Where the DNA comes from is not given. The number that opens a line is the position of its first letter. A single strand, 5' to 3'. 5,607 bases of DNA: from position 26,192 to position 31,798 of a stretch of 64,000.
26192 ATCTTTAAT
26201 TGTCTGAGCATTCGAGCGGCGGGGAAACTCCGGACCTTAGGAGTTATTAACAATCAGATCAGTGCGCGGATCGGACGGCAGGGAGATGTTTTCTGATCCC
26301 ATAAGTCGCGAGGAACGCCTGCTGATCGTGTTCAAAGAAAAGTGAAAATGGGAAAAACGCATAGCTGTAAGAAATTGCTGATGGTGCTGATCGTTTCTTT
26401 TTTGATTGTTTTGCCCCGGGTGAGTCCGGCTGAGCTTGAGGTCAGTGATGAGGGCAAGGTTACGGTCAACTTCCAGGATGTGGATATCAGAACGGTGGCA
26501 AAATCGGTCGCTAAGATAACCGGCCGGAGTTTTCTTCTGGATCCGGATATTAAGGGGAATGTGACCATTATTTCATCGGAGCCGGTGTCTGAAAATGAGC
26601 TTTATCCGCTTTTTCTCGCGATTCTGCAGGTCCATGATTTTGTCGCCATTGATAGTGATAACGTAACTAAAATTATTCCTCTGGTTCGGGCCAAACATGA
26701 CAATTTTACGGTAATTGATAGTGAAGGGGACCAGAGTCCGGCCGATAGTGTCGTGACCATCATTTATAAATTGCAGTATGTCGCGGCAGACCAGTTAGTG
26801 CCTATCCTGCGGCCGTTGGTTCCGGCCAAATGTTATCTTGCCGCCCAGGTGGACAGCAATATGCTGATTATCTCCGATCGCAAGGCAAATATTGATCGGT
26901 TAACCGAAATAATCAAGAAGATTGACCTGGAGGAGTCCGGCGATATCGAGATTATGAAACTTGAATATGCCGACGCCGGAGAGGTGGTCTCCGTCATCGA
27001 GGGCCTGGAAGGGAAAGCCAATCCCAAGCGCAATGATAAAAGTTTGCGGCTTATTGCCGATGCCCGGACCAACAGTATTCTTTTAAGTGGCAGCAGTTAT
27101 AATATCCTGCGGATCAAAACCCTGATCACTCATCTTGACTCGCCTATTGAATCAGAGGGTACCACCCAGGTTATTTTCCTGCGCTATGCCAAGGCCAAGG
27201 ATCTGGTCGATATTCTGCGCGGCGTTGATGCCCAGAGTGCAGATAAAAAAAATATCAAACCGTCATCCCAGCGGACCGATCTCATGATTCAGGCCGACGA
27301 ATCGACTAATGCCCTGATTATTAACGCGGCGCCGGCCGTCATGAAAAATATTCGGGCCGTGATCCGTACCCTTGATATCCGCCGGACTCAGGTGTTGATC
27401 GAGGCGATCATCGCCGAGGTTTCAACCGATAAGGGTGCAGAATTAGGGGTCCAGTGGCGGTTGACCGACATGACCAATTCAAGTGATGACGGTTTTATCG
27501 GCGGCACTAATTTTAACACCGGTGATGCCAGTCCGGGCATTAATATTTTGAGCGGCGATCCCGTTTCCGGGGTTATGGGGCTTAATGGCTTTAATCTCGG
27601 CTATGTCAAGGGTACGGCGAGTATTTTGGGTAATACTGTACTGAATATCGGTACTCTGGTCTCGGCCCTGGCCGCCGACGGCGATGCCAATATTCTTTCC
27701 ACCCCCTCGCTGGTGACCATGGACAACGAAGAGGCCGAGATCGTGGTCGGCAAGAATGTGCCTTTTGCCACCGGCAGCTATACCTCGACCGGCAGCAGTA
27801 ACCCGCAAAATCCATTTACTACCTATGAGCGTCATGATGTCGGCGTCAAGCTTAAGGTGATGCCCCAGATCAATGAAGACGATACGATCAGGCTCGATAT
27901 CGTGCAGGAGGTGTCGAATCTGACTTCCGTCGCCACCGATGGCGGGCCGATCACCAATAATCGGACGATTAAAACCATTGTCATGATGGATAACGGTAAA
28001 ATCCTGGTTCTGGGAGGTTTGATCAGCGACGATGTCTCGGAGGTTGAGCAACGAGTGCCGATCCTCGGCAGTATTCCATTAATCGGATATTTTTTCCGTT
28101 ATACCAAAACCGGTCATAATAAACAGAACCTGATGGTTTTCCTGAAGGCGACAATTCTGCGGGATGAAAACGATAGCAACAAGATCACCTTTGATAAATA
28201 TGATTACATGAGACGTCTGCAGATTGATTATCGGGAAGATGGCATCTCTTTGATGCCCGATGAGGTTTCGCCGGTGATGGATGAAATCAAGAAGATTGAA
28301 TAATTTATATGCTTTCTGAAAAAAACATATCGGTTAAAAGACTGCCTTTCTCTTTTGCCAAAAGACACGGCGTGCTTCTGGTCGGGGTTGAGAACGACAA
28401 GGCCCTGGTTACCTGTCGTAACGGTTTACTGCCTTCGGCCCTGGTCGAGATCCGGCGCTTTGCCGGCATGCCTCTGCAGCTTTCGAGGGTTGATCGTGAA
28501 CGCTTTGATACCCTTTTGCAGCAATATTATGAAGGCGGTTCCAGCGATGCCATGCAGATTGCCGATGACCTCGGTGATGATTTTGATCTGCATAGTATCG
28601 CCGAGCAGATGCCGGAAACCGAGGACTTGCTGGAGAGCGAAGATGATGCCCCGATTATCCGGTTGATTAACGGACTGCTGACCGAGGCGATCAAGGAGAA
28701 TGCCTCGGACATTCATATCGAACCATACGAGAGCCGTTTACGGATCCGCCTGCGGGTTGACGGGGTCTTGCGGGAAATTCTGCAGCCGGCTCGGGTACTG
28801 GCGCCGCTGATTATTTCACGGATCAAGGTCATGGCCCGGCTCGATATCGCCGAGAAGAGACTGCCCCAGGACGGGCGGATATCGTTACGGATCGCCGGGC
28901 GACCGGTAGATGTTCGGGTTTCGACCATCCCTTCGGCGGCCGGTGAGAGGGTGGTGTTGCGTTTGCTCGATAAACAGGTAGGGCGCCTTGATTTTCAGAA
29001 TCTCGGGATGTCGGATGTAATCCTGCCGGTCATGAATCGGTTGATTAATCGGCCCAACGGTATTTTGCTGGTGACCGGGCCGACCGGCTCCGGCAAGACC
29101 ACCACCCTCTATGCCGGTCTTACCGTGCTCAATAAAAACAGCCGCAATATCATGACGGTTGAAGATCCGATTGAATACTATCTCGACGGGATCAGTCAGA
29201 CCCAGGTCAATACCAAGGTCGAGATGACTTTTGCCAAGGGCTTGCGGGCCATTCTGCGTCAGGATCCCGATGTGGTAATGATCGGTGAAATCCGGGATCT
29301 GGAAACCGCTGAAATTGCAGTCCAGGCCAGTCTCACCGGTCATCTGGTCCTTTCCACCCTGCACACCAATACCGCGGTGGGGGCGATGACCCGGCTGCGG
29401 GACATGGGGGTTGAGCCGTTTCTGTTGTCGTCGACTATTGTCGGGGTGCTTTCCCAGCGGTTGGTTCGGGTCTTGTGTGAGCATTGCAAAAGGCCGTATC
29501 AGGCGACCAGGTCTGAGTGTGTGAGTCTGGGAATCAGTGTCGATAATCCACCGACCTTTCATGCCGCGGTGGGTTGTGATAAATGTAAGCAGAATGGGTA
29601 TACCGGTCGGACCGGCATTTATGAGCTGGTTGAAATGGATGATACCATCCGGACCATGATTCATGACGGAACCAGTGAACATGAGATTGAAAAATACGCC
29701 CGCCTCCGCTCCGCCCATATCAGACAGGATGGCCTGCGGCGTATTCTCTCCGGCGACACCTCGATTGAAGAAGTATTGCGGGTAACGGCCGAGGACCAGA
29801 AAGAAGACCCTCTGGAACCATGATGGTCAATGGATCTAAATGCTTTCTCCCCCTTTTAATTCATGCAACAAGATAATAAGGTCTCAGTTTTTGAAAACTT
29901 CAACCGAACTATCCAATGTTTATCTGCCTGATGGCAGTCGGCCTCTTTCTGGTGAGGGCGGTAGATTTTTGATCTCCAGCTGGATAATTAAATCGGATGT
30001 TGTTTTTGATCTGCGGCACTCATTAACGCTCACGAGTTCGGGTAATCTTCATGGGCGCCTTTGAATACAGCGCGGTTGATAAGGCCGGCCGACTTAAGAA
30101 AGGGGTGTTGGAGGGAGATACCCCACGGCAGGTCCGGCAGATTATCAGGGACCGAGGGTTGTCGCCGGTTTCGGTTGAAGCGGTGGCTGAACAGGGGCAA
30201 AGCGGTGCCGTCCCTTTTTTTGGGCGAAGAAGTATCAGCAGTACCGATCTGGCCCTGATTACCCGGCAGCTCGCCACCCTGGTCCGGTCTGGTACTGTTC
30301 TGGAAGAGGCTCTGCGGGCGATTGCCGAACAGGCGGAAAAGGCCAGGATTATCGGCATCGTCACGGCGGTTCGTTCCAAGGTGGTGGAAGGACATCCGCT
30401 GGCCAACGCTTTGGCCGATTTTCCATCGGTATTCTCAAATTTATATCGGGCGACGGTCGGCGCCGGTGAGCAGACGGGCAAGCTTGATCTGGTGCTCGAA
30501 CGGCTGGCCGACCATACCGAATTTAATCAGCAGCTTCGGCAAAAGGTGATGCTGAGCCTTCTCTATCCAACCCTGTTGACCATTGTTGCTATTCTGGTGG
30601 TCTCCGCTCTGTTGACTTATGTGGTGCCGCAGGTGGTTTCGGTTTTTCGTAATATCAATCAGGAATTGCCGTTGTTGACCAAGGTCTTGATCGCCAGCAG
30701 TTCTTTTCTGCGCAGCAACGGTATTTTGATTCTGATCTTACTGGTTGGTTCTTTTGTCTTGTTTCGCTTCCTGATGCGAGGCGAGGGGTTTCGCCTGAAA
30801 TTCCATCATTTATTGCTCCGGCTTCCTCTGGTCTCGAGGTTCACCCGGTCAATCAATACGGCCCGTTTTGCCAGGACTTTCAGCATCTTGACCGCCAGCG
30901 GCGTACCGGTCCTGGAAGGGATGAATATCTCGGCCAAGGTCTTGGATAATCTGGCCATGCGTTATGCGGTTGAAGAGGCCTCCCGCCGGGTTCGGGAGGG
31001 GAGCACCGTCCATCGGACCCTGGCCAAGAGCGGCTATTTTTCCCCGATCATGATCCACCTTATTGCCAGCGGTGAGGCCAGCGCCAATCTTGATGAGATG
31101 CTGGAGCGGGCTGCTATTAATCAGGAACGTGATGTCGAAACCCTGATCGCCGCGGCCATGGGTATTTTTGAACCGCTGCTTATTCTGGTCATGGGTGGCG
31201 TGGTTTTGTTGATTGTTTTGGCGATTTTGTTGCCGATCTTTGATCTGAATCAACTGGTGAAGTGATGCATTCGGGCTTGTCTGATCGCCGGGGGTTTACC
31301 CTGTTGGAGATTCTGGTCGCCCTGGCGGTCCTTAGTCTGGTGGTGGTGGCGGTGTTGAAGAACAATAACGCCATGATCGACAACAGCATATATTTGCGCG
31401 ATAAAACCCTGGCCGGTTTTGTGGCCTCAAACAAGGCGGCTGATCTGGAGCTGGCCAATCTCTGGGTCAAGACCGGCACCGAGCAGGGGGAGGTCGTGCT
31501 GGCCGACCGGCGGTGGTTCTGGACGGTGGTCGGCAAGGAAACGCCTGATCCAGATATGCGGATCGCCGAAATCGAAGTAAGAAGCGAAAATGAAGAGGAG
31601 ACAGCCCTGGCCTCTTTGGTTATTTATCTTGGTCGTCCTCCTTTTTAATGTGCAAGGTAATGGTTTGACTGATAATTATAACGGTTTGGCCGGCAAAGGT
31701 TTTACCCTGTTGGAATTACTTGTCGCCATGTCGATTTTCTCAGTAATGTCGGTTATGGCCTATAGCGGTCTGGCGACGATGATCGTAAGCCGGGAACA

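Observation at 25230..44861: T2SS physically coupled to surface multihaem cytochromes: candidate self-contained extracellular-electron-transfer island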

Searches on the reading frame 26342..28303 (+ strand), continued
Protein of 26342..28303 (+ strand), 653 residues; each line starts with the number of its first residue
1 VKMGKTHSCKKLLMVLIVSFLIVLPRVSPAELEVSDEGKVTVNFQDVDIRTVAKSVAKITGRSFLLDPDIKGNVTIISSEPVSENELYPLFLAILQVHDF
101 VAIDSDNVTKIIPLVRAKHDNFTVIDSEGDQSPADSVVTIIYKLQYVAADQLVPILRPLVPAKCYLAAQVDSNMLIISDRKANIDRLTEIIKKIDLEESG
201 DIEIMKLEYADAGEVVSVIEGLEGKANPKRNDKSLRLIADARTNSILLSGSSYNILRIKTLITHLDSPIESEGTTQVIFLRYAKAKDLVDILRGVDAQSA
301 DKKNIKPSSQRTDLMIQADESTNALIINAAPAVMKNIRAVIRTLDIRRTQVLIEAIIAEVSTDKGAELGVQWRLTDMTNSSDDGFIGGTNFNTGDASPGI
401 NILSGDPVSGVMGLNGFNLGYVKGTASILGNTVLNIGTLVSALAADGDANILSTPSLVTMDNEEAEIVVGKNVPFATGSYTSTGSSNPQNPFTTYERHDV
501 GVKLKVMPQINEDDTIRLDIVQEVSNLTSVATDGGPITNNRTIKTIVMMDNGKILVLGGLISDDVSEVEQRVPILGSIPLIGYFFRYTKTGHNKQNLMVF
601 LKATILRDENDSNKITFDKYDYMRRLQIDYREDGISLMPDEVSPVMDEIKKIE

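Call 74: find_encoding_contigs(protein=P0202, flank=10000, max_places=1)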
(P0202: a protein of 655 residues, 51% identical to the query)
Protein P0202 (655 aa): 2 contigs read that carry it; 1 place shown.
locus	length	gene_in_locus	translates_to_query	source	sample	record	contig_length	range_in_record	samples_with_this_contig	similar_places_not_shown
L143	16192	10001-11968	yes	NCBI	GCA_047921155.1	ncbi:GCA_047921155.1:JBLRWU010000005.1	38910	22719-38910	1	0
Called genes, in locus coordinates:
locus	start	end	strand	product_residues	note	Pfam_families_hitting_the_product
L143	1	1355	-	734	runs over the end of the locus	-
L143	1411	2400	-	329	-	PF04055:Radical_SAM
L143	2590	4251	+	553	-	PF00920:ILVD_EDD_N, PF24877:ILV_EDD_C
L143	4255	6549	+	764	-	PF06835:LptC (faint), PF19838:LptD_2 (faint), PF04453:LptD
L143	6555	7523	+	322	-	-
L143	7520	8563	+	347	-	PF13406:SLT_2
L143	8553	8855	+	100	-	-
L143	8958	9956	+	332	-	PF11356:T2SSC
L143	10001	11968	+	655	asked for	PF21305:type_II_gspD_N0, PF03958:Secretin_N, PF00263:Secretin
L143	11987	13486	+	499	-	PF22341:GSPE_N1E, PF13191:AAA_16 (faint), PF00437:T2SSE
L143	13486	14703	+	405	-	PF28597:T2SSF_N, PF00482:T2SSF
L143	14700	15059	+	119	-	PF07963:N_methyl (weak), PF02501:T2SSI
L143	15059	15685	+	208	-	PF07963:N_methyl, PF11612:T2SSJ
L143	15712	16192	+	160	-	PF21687:T2SSK_1st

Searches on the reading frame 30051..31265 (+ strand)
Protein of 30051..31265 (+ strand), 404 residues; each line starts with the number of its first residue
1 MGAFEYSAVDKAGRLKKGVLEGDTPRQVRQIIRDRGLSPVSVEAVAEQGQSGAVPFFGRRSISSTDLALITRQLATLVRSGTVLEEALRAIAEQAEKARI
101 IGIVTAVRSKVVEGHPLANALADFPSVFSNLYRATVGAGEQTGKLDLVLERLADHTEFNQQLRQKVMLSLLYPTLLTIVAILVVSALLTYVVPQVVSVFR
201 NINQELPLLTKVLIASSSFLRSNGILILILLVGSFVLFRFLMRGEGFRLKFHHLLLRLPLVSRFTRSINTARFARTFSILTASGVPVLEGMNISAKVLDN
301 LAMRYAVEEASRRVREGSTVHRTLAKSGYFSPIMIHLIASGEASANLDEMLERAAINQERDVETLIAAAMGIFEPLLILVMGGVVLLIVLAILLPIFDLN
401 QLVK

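Call 4: search_protein_families(library=pfam, proteins=[window:30051-31265:+], max_evalue=0.01)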
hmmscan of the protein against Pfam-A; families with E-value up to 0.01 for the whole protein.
window:30051-31265:+ (404 aa): 2 families
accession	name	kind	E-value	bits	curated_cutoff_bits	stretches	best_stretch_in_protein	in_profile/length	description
PF00482.28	T2SSF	-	2.6e-54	182.9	25.2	2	71-193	2-125/125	Type II secretion system (T2SS), protein F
PF17107.11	SesA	-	0.00055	20.5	26.3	0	246-326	23-104/122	N-terminal domain on NACHT_NTPase and P-loop NTPases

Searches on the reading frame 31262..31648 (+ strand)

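Call 4: search_protein_families(library=pfam, proteins=[window:31262-31648:+], max_evalue=0.01)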
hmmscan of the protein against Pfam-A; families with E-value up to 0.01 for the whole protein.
window:31262-31648:+ (128 aa): 2 families
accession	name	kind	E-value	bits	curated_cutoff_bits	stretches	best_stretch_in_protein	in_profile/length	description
PF02501.22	T2SSI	-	3.9e-22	78.6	25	1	45-123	1-79/80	Type II secretion system (T2SS), protein I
PF07963.17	N_methyl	-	2.5e-08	33.6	21.2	1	8-32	3-27/27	Prokaryotic N-terminal methylation motif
